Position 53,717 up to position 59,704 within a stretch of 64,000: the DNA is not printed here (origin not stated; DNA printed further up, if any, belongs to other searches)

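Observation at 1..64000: Polar switch of G- versus C-ending codons inside genes (sense strand C-rich at the 5' end, G-rich at the 3' end)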

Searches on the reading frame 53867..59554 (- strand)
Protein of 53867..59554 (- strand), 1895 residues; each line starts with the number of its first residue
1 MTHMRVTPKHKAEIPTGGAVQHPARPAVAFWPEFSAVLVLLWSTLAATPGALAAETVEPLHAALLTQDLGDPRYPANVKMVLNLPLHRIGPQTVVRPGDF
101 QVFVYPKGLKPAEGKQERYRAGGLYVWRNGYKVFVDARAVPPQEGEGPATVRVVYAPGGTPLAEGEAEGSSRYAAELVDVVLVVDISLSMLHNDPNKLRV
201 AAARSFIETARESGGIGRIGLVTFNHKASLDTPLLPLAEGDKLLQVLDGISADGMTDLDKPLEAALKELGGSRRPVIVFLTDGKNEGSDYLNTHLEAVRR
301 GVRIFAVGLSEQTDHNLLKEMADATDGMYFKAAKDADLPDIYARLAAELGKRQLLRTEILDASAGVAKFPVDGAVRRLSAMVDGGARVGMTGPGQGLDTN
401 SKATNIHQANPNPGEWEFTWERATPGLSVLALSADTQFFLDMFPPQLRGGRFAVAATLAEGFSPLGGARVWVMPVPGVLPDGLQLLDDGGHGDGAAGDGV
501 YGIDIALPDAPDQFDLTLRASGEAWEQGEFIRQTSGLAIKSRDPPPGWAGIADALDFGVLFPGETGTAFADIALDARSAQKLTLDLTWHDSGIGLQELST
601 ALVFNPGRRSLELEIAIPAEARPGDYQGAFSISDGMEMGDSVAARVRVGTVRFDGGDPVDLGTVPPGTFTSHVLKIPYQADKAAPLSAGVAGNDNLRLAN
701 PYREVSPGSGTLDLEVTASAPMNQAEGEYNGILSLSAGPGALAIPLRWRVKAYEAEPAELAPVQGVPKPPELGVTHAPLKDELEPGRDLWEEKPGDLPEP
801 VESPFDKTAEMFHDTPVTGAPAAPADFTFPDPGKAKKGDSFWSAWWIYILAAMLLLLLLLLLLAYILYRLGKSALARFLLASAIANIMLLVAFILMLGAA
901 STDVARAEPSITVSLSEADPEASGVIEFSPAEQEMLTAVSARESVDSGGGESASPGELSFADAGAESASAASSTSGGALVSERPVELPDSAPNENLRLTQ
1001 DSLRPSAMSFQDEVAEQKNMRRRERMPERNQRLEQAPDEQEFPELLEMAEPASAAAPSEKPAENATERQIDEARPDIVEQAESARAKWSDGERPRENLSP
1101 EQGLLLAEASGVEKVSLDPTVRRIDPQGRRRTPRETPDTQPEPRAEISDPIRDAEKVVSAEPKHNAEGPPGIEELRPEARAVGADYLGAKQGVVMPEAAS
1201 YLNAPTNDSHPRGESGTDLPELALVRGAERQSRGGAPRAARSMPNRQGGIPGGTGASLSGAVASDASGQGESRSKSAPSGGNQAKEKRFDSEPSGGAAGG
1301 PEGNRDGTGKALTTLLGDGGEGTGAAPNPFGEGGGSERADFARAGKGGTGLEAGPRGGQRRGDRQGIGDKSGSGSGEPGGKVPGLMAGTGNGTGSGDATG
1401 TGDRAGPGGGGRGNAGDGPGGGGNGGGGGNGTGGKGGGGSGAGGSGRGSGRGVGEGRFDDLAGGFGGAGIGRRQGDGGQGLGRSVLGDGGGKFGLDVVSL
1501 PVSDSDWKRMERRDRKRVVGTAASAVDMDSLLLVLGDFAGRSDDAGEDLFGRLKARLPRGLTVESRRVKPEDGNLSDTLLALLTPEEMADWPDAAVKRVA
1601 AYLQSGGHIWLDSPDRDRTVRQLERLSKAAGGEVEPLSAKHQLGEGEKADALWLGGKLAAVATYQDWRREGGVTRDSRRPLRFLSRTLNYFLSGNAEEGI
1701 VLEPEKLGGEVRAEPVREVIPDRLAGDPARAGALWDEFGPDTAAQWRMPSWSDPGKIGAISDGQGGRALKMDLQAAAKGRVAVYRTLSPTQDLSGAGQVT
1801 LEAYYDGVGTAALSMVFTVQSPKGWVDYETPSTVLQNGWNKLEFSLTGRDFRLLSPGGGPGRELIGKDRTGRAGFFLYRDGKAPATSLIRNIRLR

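Call 12: find_encoding_contigs(protein=window:53867-59554:-, flank=10000, max_places=6)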
Protein window:53867-59554:- (1895 aa): no gene with exactly this product is on record in the collection.

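Call 50: search_protein_families(library=pfam, proteins=[window:53867-59545:-], max_evalue=0.001)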
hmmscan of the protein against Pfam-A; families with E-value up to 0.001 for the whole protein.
window:53867-59545:- (1892 aa): 4 families
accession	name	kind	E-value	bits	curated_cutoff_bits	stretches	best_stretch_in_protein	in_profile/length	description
PF00092.34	VWA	-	1.9e-15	58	23.8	1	176-340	1-173/174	von Willebrand factor type A domain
PF13519.12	VWA_2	-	1.6e-12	48.4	27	1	177-281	1-107/107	von Willebrand factor type A domain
PF13768.12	VWA_3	-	8e-06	26.4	27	1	238-326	62-153/155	von Willebrand factor type A domain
PF13709.12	DUF4159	-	0.00019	21.4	25.9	1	1542-1640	19-120/202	Domain of unknown function (DUF4159)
